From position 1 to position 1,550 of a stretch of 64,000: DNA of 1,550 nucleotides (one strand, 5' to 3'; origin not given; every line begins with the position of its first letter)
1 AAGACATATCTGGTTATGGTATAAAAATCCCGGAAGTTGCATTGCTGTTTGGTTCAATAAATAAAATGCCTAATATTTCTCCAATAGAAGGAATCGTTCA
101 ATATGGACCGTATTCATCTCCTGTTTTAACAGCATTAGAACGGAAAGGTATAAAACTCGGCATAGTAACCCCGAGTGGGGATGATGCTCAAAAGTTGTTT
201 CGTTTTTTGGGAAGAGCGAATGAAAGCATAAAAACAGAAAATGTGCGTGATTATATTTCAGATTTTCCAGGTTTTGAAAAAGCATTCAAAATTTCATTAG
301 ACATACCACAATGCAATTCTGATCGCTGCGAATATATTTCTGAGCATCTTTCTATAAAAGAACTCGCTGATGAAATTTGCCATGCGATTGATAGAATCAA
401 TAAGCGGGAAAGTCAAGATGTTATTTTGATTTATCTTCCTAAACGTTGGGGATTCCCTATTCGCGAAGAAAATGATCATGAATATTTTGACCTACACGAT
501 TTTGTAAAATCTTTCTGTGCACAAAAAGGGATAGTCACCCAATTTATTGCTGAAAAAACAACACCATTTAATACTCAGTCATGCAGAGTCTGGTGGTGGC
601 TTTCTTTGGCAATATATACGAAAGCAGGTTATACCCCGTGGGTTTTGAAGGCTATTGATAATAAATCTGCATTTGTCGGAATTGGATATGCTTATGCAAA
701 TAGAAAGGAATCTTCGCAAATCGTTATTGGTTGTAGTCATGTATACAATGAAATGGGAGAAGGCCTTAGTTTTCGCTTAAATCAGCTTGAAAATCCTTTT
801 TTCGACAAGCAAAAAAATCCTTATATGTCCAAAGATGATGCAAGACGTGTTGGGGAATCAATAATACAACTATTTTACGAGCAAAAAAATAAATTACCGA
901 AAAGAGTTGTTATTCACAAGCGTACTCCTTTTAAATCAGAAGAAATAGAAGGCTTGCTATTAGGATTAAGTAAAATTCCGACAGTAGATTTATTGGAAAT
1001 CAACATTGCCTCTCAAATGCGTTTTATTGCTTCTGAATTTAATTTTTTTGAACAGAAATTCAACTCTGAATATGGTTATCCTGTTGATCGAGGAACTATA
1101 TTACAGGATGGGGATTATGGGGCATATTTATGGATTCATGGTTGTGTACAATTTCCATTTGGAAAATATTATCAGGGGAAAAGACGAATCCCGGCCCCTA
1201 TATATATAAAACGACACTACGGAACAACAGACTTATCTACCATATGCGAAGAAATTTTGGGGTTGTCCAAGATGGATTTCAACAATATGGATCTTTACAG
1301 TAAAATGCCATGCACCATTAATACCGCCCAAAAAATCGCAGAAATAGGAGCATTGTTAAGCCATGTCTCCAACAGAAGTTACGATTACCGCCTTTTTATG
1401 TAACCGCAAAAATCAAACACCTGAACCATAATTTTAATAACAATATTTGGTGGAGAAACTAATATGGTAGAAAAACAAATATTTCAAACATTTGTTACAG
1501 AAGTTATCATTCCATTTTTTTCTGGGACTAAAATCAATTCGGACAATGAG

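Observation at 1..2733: Dead Argonaute paired with a downstream DAC-like (DisA_N-type) protein instead of a known SIR2/TIR/nuclease/membrane partner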

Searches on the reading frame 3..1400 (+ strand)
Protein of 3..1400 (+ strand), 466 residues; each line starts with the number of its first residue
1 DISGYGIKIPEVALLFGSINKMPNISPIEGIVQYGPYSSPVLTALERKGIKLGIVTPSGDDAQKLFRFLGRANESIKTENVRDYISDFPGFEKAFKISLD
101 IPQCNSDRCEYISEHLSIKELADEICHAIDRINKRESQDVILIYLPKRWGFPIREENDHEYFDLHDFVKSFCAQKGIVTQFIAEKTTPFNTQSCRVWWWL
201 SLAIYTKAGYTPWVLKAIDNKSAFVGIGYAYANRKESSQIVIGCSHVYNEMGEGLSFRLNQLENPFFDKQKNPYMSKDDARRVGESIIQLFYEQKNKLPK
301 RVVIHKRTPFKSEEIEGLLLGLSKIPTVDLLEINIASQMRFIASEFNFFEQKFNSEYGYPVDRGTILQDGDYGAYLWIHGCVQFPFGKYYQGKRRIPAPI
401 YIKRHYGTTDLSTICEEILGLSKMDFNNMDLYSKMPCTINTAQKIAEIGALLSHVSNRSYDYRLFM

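Call 7: search_protein_families(library=pfam, max_evalue=1, proteins=[window:3-1400:+])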
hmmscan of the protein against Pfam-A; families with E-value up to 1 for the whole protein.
seq(466 aa): 4 families
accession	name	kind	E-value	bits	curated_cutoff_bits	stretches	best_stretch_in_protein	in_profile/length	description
PF02171.23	Piwi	-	3.7e-05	23.6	28.9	1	163-306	13-155/302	Piwi domain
PF22920.2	UvrC_RNaseH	-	0.058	13.7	24.3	0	278-309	40-71/116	UvrC Ribonuclease H-like domain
PF18157.6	MID_pPIWI_RE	-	0.095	13.4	26.6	1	121-188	46-110/141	MID domain of pPIWI_RE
PF15362.11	Enamelin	-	0.4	9.4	27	1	268-313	277-320/907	Enamelin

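Call 8: search_protein_families(library=padloc, max_evalue=1, proteins=[window:3-1400:+])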
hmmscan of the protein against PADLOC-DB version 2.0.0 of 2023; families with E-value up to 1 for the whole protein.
seq(466 aa): 22 families
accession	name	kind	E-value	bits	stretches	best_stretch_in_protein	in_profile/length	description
PDLC02384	pAgo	-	1.5e-172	574.3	1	5-466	567-1030/1030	-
PDLC02436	pAgo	-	4.6e-114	379.8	1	7-465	8-459/460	-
PDLC02420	Aga_SIR2-PNTD1-PNTD2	-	1.5e-112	375.7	1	10-466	552-1010/1010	Class I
PDLC02377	pAgo_I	-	8.8e-109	362.3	1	8-466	10-457/457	Class I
PDLC02376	pAgo_I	-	1.5e-64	216.9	1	9-466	6-455/455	Class I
PDLC02378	pAgo_I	-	2.9e-42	143.1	2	162-457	197-484/493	Class I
PDLC02392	pAgo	-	4.2e-35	119.3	1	125-458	8-334/346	-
PDLC02428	PprPIWI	-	2.3e-26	90.7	1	153-450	393-650/666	-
PDLC02397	pAgo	-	3.4e-22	77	1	116-447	282-561/578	-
PDLC02381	pAgo_II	-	1.1e-15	55.2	1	86-345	268-501/617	Class II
PDLC02388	pAgo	-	3.9e-13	46.5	1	127-448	413-698/716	-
PDLC02385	pAgo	-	1.1e-10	39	1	23-325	273-534/674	-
PDLC02394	pAgo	-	1.9e-10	37.1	1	134-448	807-1097/1121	-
PDLC02386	pAgo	-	5.6e-10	36.3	1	126-443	403-676/697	-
PDLC02379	pAgo_II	-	1e-09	35.4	1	10-252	291-511/724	Class II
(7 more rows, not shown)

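Call 28: search_protein_families(library=ncbifam, max_evalue=1, proteins=[window:3-1400:+])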
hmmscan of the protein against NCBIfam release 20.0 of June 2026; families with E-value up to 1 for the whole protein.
seq(466 aa): 1 family
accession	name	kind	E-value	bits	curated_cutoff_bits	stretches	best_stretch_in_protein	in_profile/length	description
NF052569.1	ProtArgonAgoRhdb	equivalog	0.00071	18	700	1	28-458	325-743/759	protein argonaute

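Call 37: find_homologous_proteins(query=window:3-1400:+, max_evalue=1e-30)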
Query seq(466 aa) (466 aa): 331 proteins with E <= 1e-30 among 8000 candidates; the best 120 are listed.
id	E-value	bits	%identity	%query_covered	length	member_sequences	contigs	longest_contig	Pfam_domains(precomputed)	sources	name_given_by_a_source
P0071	2.2e-124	434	47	99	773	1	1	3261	PF02171.24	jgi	jgi:hypothetical protein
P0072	1.0e-120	422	43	99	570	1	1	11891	-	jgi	jgi:hypothetical protein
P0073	2.1e-120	421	43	100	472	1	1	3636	-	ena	-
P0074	6.0e-120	420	42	100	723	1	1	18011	-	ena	-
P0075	9.7e-120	419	44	100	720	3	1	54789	-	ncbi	ncbi:MAG: nuclease PIN [Myxococcota bacterium]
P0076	5.0e-119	417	44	99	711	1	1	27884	-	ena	-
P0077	9.0e-119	416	42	100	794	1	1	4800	PF02171.24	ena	-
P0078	3.1e-118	414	42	99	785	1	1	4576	-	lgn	-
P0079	7.2e-118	413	43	99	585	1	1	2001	-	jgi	jgi:hypothetical protein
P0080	3.5e-117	411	44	99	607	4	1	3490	-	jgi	jgi:hypothetical protein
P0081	3.9e-117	410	43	100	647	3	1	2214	-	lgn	-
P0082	4.0e-117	410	48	82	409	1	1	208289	-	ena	-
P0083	5.3e-117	410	42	100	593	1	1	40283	-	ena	-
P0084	6.1e-117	410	44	99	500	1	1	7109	-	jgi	jgi:hypothetical protein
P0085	6.2e-117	410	44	99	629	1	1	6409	-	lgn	-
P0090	4.5e-116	407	42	99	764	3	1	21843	-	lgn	-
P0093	2.3e-115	405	42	99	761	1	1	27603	-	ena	-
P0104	3.3e-112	394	41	99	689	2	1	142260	-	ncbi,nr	ncbi:MAG TPA: hypothetical protein VFC63_12110 [Blastocatellia bacterium]|nr:hypothetical protein [B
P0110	1.4e-110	389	43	97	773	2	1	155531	-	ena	-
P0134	1.9e-107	378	47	84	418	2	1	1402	-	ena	-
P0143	1.7e-105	372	40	100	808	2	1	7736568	-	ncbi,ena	-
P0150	3.8e-104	368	40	99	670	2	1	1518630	-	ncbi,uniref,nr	ncbi:hypothetical protein PEDI_38200 [Persicobacter diffluens]|uniref:Protein argonaute n=1 Tax=Pers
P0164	2.1e-101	359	47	78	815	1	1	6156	PF13289.13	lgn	-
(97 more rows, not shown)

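Call 38: search_protein_families(library=pfam, max_evalue=0.01, proteins=[P0074, P0075, P0076, P0090, P0093, P0110, P0143, P0104, P0150, P0164])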
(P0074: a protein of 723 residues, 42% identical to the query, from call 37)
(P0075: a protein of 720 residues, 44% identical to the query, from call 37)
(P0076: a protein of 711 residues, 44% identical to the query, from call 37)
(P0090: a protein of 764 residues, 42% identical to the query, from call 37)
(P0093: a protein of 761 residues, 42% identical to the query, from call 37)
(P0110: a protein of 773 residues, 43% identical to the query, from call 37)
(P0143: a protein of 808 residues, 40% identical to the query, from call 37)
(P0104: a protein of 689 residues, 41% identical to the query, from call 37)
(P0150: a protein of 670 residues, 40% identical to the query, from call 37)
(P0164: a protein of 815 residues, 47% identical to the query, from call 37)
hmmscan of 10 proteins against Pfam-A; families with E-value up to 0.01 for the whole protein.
P0074 (723 aa): 0 families

P0075 (720 aa): 0 families

P0076 (711 aa): 1 family
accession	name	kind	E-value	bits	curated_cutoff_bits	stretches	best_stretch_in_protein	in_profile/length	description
PF02171.23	Piwi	-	0.00037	20.3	28.9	0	409-551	13-155/302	Piwi domain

P0090 (764 aa): 0 families

P0093 (761 aa): 1 family
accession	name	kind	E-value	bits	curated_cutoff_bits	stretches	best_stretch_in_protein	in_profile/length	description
PF02171.23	Piwi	-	0.0019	17.9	28.9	0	460-602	13-155/302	Piwi domain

P0110 (773 aa): 0 families

P0143 (808 aa): 0 families

P0104 (689 aa): 0 families

P0150 (670 aa): 0 families

P0164 (815 aa): 1 family
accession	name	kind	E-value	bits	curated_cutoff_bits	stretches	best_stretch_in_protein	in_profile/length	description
PF13289.12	SIR2_2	-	7.5e-12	46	24.5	1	141-267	4-134/141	SIR2-like domain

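Call 39: search_protein_families(library=padloc, max_evalue=1e-10, proteins=[P0074, P0075, P0110, P0143, P0164])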
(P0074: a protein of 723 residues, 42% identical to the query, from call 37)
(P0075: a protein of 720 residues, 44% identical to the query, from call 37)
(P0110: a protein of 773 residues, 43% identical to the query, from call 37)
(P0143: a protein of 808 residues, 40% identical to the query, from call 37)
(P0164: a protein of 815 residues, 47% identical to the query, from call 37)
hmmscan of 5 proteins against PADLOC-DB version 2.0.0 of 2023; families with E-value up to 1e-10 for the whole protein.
P0074 (723 aa): 9 families
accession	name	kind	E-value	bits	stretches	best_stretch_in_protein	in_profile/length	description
PDLC02384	pAgo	-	6.5e-264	876.8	1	3-723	330-1030/1030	-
PDLC02420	Aga_SIR2-PNTD1-PNTD2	-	3.7e-130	433.9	1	2-723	323-1010/1010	Class I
PDLC02436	pAgo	-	3.5e-112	373.6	1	254-723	6-460/460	-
PDLC02377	pAgo_I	-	1.2e-108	361.9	1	257-723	10-457/457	Class I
PDLC02376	pAgo_I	-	2.9e-54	182.9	1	258-723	6-455/455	Class I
PDLC02392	pAgo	-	4.5e-29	99.5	1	382-705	7-327/346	-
PDLC02378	pAgo_I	-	3.6e-28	96.6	1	417-705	194-475/493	Class I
PDLC02428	PprPIWI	-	4.2e-18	63.5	1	395-696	386-639/666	-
PDLC02397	pAgo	-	1.6e-17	61.6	1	381-704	283-561/578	-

P0075 (720 aa): 10 families
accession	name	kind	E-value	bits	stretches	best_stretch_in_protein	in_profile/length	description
PDLC02384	pAgo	-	2e-258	858.6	1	1-720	329-1030/1030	-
PDLC02420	Aga_SIR2-PNTD1-PNTD2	-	3.6e-131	437.3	1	2-720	324-1010/1010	Class I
PDLC02436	pAgo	-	9.8e-112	372.1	1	253-720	8-460/460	-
PDLC02377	pAgo_I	-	4.2e-107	356.7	1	254-720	10-457/457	Class I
PDLC02376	pAgo_I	-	2.2e-56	189.9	1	255-720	6-455/455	Class I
PDLC02392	pAgo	-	1.9e-29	100.7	1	381-704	9-329/346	-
PDLC02378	pAgo_I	-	5.7e-29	99.3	1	412-702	192-475/493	Class I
PDLC02428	PprPIWI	-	4.5e-16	56.7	1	392-700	386-646/666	-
PDLC02397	pAgo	-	5.6e-16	56.5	1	379-701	284-561/578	-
PDLC02419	Aga_SIR2-PNTD1-PNTD2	-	4e-11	40.3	0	2-198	315-524/558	Class I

P0110 (773 aa): 9 families
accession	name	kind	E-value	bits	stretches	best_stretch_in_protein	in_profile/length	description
PDLC02384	pAgo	-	4.7e-257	854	1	9-733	313-1019/1030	-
PDLC02420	Aga_SIR2-PNTD1-PNTD2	-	3.5e-126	420.8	1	12-730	310-996/1010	Class I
PDLC02436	pAgo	-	2.2e-106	354.5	1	276-733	7-448/460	-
PDLC02377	pAgo_I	-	1.3e-94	315.6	1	278-726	10-439/457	Class I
PDLC02376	pAgo_I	-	8.1e-51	171.6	1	279-730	6-441/455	Class I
PDLC02378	pAgo_I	-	5.7e-30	102.6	1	441-726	197-475/493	Class I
PDLC02392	pAgo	-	7.6e-26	88.8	1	415-727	20-328/346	-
PDLC02397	pAgo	-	1.5e-18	65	1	437-726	309-562/578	-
PDLC02428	PprPIWI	-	2e-18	64.5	1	419-725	389-647/666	-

P0143 (808 aa): 11 families
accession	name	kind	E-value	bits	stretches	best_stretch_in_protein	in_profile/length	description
PDLC02384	pAgo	-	2.8e-255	848.2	1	1-808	233-1030/1030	-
PDLC02420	Aga_SIR2-PNTD1-PNTD2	-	3e-115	384.6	1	1-808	229-1010/1010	Class I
PDLC02377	pAgo_I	-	1.4e-104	348.4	1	346-808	10-457/457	Class I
PDLC02436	pAgo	-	2.7e-100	334.4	1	347-807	10-459/460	-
PDLC02376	pAgo_I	-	9.8e-53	177.9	1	347-808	6-455/455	Class I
PDLC02378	pAgo_I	-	4.1e-31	106.3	1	507-790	197-475/493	Class I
PDLC02419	Aga_SIR2-PNTD1-PNTD2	-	7e-26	89.1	1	1-206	219-416/558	Class I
PDLC02392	pAgo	-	6.7e-25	85.7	1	507-792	52-329/346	-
PDLC02401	Aga_SIR2-PNTD1-PNTD2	-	9.3e-19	65.6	1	1-311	192-513/524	Class I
PDLC02379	pAgo_II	-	7.9e-13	45.7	1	347-790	290-698/724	Class II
PDLC02428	PprPIWI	-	7.6e-11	39.5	0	501-782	403-640/666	-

P0164 (815 aa): 16 families
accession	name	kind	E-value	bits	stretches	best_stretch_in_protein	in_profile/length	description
PDLC02384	pAgo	-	0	1103.8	2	4-456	3-448/1030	-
PDLC02420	Aga_SIR2-PNTD1-PNTD2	-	2.7e-179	596.6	2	468-815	665-1010/1010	Class I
PDLC02436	pAgo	-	1.1e-95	319.2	1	466-814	106-459/460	-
PDLC02419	Aga_SIR2-PNTD1-PNTD2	-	1.4e-94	315.8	1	24-443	9-421/558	Class I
PDLC02377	pAgo_I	-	1.4e-91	305.6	1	463-815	114-457/457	Class I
PDLC02401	Aga_SIR2-PNTD1-PNTD2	-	8.4e-70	234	1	44-439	2-389/524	Class I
PDLC02376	pAgo_I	-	6.4e-53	178.5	1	465-815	115-455/455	Class I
PDLC02402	Aga_SIR2-PNTD1-PNTD2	-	1.9e-32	110.3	1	24-296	15-290/876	Class I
PDLC02392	pAgo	-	5.9e-25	85.9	1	474-797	7-327/346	-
PDLC02378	pAgo_I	-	8.1e-25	85.6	1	511-797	196-475/493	Class I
PDLC02397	pAgo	-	6.4e-22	76.1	1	460-796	270-561/578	-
PDLC02428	PprPIWI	-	2.6e-18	64.1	1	423-800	348-651/666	-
PDLC05061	PDC-S65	-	5.7e-17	60.2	1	23-271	33-271/592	-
PDLC05060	PDC-S65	-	5.7e-12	43.3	1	120-243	30-154/503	-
PDLC02379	pAgo_II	-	5.7e-12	42.9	0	474-578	386-486/724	Class II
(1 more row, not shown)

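Call 41: find_encoding_contigs(protein=P0075, flank=6000, max_places=2)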
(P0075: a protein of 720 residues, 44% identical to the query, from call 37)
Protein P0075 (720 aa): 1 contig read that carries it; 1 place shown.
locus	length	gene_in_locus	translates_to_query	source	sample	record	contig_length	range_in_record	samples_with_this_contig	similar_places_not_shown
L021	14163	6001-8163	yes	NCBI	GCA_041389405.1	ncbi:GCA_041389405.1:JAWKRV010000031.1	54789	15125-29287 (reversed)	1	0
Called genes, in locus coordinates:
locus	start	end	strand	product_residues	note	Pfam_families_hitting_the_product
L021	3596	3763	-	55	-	-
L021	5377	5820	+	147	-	PF13289:SIR2_2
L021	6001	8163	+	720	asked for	-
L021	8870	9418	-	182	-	PF10069:DICT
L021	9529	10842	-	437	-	PF03446:NAD_binding_2, PF03721:UDPG_MGDP_dh_N, PF00984:UDPG_MGDP_dh, PF03720:UDPG_MGDP_dh_C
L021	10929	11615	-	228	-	PF01066:CDP-OH_P_transf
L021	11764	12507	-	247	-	PF13511:DUF4124, PF01464:SLT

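Call 42: find_encoding_contigs(protein=P0143, flank=6000, max_places=2)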
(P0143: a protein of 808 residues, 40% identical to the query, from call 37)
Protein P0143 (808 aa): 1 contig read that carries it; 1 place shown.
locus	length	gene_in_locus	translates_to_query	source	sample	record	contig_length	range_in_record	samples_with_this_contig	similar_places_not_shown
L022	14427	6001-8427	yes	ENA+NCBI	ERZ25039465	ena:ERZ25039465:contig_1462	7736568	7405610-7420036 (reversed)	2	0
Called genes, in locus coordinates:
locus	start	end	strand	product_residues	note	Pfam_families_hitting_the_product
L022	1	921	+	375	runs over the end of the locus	-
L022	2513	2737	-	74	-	-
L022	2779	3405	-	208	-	-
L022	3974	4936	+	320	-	PF03400:DDE_Tnp_IS1 (faint)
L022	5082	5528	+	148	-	-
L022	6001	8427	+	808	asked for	-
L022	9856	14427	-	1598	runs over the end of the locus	PF01011:PQQ (faint), PF13360:PQQ_2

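Call 87: find_related_loci(query=window:3-1400:+, collection=metagenome_contigs, flank=5000)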
Query window:3-1400:+ (466 aa) in metagenome_contigs; peptide patterns used: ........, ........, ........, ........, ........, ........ (x = any residue, [..] = any of these).
83 stretches matched a pattern; 2 encode a relative of the query (tblastn E <= 1e-3); 2 distinct loci.
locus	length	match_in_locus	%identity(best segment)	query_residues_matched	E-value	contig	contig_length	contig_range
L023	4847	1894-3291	98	1-466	0e+0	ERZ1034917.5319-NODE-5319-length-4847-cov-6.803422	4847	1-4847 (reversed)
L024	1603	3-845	83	186-466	2e-178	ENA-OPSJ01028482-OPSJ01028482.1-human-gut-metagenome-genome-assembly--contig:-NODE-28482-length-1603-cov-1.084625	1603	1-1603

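Call 90: search_protein_families(library=pfam, max_evalue=0.01, proteins=[L023:181-3291:+, L023:3383-4345:+])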
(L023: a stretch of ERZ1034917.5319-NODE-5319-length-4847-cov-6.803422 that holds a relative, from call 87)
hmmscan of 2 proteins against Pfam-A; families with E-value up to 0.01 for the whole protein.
L023:181-3291:+ (1037 aa): 2 families
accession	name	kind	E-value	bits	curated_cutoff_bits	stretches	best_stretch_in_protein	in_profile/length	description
PF13289.12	SIR2_2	-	9.7e-07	29.4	24.5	1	136-236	3-105/141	SIR2-like domain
PF02171.23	Piwi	-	0.0002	21.2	28.9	1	734-877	13-155/302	Piwi domain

L023:3383-4345:+ (321 aa): 0 families

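Call 91: search_protein_families(library=padloc, max_evalue=0.001, proteins=[L023:181-3291:+, L023:3383-4345:+])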
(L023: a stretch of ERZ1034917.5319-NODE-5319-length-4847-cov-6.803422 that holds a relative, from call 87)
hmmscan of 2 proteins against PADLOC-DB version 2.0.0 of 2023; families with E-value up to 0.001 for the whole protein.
L023:181-3291:+ (1037 aa): 24 families
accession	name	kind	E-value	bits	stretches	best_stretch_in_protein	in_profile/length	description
PDLC02384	pAgo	-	0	1060.7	1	2-1037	4-1030/1030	-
PDLC02420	Aga_SIR2-PNTD1-PNTD2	-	8.2e-196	651.3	1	3-1037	4-1010/1010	Class I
PDLC02436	pAgo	-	1.1e-113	378.5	1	578-1036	8-459/460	-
PDLC02377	pAgo_I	-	9.4e-109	362.2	1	579-1037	10-457/457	Class I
PDLC02419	Aga_SIR2-PNTD1-PNTD2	-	2.8e-80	268.6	1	16-439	4-419/558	Class I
PDLC02376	pAgo_I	-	3.9e-64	215.5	1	580-1037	6-455/455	Class I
PDLC02401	Aga_SIR2-PNTD1-PNTD2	-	2.9e-61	205.8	1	41-446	2-402/524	Class I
PDLC02378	pAgo_I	-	1.6e-41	140.7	2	733-1025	197-481/493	Class I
PDLC02392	pAgo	-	5.9e-34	115.5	1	698-1019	10-327/346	-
PDLC02402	Aga_SIR2-PNTD1-PNTD2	-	4.4e-27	92.6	1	14-287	9-284/876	Class I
PDLC02428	PprPIWI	-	4.3e-25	86.5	1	724-1021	393-650/666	-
PDLC02397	pAgo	-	4.2e-21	73.4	1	599-1018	223-561/578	-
PDLC02381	pAgo_II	-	3.4e-14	50.2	1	655-916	266-501/617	Class II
PDLC05061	PDC-S65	-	3.2e-12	44.5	1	138-300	144-298/592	-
PDLC02388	pAgo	-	5.5e-12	42.7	1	698-1019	413-698/716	-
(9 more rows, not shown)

L023:3383-4345:+ (321 aa): 0 families
